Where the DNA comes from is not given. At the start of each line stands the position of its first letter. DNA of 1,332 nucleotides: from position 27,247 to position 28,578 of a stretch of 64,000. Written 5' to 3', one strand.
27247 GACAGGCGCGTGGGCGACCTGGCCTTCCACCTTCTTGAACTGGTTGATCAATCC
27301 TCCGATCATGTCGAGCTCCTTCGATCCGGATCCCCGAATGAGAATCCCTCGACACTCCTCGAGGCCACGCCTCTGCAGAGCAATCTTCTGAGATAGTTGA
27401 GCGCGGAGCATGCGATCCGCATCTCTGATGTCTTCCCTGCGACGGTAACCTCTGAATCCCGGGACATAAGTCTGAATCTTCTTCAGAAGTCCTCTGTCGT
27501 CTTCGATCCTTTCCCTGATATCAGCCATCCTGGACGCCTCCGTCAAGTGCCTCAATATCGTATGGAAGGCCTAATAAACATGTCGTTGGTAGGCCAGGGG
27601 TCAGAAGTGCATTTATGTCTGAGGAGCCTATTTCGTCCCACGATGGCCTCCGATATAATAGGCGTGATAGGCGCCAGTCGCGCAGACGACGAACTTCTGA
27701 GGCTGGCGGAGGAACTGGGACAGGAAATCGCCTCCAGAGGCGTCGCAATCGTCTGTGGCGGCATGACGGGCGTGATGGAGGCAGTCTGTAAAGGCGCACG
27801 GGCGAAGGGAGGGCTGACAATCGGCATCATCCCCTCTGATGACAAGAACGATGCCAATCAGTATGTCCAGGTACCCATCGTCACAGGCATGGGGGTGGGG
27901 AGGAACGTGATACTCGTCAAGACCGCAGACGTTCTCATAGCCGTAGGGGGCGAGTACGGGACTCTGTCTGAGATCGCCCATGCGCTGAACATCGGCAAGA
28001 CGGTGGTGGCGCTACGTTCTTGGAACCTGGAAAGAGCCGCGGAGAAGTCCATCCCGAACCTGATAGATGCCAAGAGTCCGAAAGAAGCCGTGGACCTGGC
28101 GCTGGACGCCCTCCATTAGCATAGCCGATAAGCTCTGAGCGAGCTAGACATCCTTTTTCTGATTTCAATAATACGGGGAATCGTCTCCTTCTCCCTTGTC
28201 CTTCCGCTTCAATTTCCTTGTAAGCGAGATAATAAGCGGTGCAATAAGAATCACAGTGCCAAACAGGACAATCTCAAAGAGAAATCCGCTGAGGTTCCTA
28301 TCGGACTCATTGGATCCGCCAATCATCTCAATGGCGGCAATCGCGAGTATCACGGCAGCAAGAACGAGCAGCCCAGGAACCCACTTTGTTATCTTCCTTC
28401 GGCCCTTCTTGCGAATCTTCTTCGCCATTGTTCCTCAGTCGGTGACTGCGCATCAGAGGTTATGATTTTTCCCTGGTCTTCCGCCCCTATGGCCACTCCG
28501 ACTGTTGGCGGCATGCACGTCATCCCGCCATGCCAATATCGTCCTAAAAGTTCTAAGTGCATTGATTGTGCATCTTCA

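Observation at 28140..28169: A 30-nt variant of the boundary repeat is shared (28/30) between two distant islands and again sits on the stop codon of the upstream gene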

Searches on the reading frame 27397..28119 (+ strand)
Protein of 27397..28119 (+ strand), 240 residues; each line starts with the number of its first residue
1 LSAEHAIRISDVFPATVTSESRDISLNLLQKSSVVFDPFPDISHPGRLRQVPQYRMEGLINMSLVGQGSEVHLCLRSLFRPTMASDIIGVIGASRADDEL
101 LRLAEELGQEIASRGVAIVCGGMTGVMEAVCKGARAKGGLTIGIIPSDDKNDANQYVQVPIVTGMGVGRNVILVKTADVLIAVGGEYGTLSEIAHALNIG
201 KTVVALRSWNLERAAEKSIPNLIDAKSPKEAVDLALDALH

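Call 79: search_protein_families(library=pfam, proteins=[window:27397-28119:+], max_evalue=0.001)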
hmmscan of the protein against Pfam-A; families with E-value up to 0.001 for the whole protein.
window:27397-28119:+ (240 aa): 3 families
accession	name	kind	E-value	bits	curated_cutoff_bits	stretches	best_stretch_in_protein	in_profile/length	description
PF18306.6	LDcluster4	-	3.3e-47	160.3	26.3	1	87-232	3-151/151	SLOG cluster4 family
PF02481.21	DNA_processg_A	-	4e-07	29.9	29.6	1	86-148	45-107/212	DNA recombination-mediator protein A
PF03641.19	Lysine_decarbox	-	2.4e-06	28.2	27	1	127-200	1-76/131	Possible lysine decarboxylase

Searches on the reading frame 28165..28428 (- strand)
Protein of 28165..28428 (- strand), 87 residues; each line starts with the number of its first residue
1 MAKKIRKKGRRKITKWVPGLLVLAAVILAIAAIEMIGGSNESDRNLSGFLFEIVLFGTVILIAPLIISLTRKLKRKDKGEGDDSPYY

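Call 44: find_encoding_contigs(protein=window:28165-28428:-, flank=10000, max_places=10)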
Protein window:28165-28428:- (87 aa): 3 contigs read that carry it; 3 places shown.
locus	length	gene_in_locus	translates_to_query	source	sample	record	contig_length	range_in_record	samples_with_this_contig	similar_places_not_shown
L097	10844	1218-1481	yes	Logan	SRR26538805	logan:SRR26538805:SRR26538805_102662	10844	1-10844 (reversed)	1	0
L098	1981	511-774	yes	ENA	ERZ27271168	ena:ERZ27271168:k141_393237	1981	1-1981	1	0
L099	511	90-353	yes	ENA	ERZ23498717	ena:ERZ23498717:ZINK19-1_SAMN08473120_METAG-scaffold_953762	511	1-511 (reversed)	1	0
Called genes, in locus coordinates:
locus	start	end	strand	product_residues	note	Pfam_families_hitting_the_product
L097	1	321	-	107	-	?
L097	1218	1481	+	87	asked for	-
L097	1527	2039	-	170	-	PF02481:DNA_processg_A (weak), PF18306:LDcluster4, PF03641:Lysine_decarbox (weak)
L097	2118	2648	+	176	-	-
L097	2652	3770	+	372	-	PF13421:Band_7_1, PF01145:Band_7, PF17032:Zn_ribbon_15 (faint), PF12773:DZR, PF13248:Zn_ribbon_3 (faint), PF24463:DUF7577 (faint), PF12773:DZR, PF13240:Zn_Ribbon_1 (weak)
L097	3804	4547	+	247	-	-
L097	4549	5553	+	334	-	-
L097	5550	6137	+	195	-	-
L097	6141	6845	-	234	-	PF00293:NUDIX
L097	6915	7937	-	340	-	PF04055:Radical_SAM, PF13186:SPASM (weak)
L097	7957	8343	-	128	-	-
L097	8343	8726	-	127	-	-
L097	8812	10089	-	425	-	PF08241:Methyltransf_11 (weak)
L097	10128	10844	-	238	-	?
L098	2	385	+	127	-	?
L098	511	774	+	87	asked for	-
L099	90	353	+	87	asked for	-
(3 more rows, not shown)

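Call 79: search_protein_families(library=pfam, proteins=[window:28165-28428:-], max_evalue=0.001)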
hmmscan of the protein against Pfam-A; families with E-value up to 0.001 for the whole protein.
window:28165-28428:- (87 aa): 1 family
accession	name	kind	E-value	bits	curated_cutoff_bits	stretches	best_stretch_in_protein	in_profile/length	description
PF07584.16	BatA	-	0.00069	20.4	25.9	0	4-33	43-74/77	Aerotolerance regulator N-terminal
